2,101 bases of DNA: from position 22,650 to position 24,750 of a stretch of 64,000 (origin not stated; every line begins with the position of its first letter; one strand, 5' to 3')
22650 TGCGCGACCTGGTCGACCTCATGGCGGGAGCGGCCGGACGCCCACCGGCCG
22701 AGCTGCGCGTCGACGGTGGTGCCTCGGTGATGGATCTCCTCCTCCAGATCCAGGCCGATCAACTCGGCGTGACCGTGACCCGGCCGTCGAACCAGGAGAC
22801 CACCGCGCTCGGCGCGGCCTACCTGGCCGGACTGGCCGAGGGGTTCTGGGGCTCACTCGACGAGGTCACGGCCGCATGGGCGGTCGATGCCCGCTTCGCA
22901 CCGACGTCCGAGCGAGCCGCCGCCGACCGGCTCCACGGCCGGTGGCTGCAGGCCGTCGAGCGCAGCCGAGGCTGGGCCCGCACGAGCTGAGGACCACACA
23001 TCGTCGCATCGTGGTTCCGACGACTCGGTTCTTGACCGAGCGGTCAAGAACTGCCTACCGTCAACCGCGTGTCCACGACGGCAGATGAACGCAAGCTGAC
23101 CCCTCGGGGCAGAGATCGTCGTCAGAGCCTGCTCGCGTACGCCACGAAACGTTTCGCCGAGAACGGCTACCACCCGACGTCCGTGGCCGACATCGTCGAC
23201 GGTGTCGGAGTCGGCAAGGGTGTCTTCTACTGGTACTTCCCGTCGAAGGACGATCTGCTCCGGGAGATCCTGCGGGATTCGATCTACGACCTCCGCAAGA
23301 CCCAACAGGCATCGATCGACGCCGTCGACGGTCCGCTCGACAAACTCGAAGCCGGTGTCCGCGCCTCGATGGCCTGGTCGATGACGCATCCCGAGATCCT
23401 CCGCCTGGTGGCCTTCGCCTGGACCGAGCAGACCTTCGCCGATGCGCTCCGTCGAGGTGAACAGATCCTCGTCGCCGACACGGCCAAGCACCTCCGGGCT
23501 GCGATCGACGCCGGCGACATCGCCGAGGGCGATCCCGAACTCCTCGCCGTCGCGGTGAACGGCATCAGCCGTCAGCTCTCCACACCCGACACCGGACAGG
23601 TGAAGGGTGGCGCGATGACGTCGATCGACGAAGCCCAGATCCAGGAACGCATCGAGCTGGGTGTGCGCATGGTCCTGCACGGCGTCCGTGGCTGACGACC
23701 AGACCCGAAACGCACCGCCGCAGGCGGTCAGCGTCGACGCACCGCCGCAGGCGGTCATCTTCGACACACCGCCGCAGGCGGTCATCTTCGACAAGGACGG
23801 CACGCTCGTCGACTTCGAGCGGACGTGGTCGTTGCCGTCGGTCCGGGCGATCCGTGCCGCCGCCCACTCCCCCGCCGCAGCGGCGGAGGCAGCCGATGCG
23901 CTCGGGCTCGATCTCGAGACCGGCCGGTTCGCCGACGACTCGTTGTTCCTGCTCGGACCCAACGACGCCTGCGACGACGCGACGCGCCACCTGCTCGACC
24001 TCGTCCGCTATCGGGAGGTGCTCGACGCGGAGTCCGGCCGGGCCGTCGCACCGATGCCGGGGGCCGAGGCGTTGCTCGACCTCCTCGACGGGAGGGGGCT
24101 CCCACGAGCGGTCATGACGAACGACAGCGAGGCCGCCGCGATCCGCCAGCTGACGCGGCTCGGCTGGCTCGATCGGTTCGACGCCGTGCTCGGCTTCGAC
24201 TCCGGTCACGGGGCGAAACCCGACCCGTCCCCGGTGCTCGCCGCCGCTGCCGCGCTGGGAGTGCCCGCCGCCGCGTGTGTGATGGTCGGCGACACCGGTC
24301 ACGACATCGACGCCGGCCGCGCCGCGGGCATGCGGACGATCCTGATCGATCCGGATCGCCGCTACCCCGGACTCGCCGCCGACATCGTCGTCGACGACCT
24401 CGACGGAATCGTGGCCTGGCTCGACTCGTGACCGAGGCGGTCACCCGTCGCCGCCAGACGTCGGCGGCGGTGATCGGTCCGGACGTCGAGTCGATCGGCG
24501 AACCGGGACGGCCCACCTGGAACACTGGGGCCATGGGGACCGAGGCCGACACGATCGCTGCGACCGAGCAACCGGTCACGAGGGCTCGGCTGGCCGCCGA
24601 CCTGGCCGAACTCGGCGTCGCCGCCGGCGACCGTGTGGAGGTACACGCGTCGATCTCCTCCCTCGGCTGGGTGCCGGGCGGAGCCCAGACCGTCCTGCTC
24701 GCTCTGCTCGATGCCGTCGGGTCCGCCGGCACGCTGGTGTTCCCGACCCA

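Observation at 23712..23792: Near-perfect 3 x 27-bp in-frame tandem repeat duplicating the N-terminus and catalytic-motif edge of a HAD hydrolase, each unit carrying a palindrome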

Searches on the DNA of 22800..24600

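Call 17: search_rna_families(source=window, start=22800, end=24600, threshold=evalue, max_evalue=1)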
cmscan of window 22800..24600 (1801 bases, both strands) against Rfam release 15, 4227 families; matches with E-value up to 1: 0.
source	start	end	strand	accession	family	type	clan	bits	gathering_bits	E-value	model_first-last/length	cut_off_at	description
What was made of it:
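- On Known structured RNA (Rfam): No match at E<=1 in 22800-24600 (call 17).
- Tried and rejected: No Rfam match (call 17).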
